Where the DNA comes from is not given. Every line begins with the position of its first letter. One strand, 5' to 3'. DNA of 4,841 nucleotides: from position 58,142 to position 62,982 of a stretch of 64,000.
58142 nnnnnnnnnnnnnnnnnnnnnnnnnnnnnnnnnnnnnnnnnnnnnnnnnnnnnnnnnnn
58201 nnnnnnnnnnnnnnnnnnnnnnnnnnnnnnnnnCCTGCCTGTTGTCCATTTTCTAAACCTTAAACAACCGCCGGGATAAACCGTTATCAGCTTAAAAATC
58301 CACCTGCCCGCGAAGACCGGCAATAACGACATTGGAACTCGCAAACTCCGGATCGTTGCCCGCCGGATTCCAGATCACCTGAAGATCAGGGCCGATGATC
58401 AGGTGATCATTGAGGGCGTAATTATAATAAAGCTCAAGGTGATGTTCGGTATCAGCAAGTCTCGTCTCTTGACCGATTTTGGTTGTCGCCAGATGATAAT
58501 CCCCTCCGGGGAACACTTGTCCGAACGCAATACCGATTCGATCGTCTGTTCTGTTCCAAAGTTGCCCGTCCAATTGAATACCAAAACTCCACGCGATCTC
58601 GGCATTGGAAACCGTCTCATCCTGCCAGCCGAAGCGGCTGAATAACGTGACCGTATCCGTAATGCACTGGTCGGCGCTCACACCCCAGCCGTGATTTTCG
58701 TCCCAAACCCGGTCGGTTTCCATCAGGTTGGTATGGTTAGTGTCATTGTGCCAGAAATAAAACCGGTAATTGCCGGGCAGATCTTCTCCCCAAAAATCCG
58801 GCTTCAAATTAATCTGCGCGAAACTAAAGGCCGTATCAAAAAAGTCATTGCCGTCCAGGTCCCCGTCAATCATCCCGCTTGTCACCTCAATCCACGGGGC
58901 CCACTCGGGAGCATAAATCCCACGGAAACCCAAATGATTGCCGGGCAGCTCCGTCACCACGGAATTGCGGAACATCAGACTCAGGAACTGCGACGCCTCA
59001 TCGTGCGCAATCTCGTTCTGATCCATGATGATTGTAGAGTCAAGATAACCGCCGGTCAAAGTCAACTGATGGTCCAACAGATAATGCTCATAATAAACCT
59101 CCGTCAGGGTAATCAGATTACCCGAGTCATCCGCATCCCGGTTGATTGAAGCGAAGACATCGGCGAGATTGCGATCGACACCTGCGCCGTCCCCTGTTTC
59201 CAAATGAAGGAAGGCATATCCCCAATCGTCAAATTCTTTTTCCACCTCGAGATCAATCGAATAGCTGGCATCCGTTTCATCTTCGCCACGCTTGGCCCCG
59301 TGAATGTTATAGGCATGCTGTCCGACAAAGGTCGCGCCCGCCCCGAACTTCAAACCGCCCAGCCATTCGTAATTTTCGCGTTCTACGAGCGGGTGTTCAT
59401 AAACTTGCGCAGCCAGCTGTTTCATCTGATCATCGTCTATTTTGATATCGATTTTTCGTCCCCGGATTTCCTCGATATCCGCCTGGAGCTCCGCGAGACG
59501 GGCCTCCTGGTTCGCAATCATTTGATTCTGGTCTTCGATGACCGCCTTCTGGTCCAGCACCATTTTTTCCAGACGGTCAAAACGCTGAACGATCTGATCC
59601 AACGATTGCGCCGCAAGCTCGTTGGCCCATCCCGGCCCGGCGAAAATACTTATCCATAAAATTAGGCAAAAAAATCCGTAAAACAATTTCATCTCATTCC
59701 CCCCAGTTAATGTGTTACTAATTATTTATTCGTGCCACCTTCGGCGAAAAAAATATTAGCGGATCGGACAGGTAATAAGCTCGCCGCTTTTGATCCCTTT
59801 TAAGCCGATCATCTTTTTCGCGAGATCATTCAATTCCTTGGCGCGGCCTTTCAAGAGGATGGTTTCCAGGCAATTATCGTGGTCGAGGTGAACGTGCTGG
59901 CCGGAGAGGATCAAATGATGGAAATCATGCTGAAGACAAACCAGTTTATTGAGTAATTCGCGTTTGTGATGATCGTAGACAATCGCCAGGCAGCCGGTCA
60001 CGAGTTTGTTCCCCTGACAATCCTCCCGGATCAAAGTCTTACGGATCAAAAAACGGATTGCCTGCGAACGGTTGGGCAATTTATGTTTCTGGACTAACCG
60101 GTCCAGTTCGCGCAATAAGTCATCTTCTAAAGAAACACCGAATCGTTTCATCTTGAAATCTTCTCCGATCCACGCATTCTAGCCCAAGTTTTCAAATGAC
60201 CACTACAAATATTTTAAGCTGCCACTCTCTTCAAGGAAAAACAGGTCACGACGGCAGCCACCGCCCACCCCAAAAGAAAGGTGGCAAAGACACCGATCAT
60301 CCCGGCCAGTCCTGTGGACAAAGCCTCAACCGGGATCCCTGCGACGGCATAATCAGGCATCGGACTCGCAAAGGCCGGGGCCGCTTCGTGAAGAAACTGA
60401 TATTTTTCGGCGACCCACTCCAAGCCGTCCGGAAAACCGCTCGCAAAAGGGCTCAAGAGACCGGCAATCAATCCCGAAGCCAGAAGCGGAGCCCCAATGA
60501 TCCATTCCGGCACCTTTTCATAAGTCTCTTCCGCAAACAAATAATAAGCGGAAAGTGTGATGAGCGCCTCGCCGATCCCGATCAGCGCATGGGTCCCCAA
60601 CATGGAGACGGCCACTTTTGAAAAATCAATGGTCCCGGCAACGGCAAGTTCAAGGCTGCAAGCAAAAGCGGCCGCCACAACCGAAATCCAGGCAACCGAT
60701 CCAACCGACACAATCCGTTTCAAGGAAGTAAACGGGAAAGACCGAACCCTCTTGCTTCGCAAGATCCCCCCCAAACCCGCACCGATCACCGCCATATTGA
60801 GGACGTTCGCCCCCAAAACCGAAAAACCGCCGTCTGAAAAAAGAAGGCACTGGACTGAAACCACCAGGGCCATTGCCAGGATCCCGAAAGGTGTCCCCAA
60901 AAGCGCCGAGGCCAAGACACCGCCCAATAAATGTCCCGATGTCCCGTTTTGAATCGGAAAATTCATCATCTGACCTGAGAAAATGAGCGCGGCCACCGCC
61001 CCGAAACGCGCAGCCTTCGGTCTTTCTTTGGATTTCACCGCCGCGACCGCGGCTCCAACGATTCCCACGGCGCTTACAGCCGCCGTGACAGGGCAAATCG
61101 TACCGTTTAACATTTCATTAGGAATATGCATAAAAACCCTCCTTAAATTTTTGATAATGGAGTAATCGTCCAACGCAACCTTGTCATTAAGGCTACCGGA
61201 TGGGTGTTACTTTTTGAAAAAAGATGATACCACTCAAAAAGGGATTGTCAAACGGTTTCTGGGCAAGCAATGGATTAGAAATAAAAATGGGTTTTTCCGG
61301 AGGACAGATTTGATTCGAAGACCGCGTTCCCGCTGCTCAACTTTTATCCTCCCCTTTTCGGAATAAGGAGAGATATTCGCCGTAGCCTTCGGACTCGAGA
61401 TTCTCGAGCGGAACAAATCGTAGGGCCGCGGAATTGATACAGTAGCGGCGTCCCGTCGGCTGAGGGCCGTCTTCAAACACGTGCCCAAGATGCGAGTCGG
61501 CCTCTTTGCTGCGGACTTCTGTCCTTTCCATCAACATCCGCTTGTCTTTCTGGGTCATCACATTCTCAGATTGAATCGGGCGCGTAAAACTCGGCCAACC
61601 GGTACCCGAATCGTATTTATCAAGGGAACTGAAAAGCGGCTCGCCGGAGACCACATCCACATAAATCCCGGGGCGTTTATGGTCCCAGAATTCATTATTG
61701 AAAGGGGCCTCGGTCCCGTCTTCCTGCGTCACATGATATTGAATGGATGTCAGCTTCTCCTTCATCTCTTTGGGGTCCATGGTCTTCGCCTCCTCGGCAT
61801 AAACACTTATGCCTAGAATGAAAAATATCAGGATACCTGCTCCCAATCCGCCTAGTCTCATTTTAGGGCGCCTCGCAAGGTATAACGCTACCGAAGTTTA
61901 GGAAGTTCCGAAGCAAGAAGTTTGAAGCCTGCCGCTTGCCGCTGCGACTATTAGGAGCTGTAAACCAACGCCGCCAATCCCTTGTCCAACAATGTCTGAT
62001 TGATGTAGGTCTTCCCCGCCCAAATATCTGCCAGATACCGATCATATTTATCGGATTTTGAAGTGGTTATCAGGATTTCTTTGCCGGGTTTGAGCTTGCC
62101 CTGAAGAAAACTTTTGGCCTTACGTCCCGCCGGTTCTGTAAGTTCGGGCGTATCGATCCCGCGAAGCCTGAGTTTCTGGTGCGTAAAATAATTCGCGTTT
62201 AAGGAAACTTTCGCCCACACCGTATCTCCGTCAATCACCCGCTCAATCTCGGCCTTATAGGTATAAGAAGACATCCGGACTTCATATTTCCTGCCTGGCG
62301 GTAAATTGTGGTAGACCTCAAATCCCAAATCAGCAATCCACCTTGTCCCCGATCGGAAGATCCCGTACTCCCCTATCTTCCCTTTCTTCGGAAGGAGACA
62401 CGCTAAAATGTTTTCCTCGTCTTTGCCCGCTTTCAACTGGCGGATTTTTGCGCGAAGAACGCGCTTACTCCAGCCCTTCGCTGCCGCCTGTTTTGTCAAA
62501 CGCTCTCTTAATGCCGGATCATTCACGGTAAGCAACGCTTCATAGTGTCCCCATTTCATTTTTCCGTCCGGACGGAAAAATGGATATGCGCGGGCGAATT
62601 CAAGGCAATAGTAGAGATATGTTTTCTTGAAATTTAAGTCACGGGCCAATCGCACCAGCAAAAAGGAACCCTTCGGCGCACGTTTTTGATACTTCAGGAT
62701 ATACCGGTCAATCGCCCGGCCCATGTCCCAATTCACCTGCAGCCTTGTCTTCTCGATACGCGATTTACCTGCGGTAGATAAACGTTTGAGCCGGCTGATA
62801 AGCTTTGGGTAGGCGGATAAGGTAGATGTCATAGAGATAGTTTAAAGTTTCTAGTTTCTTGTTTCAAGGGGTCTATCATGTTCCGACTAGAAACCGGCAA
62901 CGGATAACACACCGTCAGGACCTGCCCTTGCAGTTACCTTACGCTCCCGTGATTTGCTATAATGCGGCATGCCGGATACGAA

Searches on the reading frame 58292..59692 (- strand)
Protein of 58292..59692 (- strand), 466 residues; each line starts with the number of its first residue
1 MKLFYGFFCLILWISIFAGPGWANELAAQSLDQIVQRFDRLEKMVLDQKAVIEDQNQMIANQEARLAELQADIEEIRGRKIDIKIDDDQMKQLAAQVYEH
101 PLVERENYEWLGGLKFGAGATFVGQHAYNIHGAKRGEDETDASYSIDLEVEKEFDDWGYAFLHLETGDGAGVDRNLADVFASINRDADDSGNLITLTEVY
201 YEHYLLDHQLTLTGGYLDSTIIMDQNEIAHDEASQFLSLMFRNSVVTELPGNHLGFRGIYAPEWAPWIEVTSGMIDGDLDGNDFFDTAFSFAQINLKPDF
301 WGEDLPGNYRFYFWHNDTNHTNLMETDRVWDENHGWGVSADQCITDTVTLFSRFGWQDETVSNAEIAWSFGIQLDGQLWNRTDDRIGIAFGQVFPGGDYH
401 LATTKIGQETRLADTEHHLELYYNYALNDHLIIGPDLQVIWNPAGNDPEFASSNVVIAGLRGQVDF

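Call 53: search_protein_families(library=pfam, proteins=[window:58292-59692:-], max_evalue=0.00001)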
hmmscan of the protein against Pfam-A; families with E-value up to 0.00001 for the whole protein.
window:58292-59692:- (466 aa): 1 family
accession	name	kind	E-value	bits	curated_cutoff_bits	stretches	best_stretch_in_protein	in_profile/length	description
PF04966.18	OprB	-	1.6e-30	107.2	22.9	1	141-466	11-372/372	Carbohydrate-selective porin, OprB family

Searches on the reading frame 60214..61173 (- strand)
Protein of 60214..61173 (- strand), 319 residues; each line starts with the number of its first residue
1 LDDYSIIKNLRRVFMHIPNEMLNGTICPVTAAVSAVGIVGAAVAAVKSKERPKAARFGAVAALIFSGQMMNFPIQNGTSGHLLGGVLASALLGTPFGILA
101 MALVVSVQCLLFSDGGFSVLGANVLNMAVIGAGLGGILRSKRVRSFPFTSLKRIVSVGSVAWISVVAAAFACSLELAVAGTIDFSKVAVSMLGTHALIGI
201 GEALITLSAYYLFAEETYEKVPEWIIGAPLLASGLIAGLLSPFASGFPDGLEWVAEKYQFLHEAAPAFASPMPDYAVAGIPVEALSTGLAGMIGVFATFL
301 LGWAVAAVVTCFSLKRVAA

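Call 53: search_protein_families(library=pfam, proteins=[window:60214-61173:-], max_evalue=0.00001)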
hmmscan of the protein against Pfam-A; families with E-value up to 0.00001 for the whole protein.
window:60214-61173:- (319 aa): 2 families
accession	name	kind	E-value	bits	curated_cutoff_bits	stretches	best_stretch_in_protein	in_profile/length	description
PF01891.21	CbiM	-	1.2e-42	146.5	23.1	1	16-214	1-199/205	Cobalt uptake substrate-specific transmembrane region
PF13190.11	PDGLE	-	4.5e-16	58.9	27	1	226-309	4-100/102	PDGLE domain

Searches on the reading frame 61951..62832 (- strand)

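Call 53: search_protein_families(library=pfam, proteins=[window:61951-62832:-], max_evalue=0.00001)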
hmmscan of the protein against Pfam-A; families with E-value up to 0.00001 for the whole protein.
window:61951-62832:- (293 aa): 2 families
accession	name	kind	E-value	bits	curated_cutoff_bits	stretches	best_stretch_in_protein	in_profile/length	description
PF00565.23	SNase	-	7.9e-13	49.2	21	1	220-290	1-77/107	Staphylococcal nuclease homologue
PF17761.7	DUF1016_N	-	2e-12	47.8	32.8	1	23-132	14-132/137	DUF1016 N-terminal domain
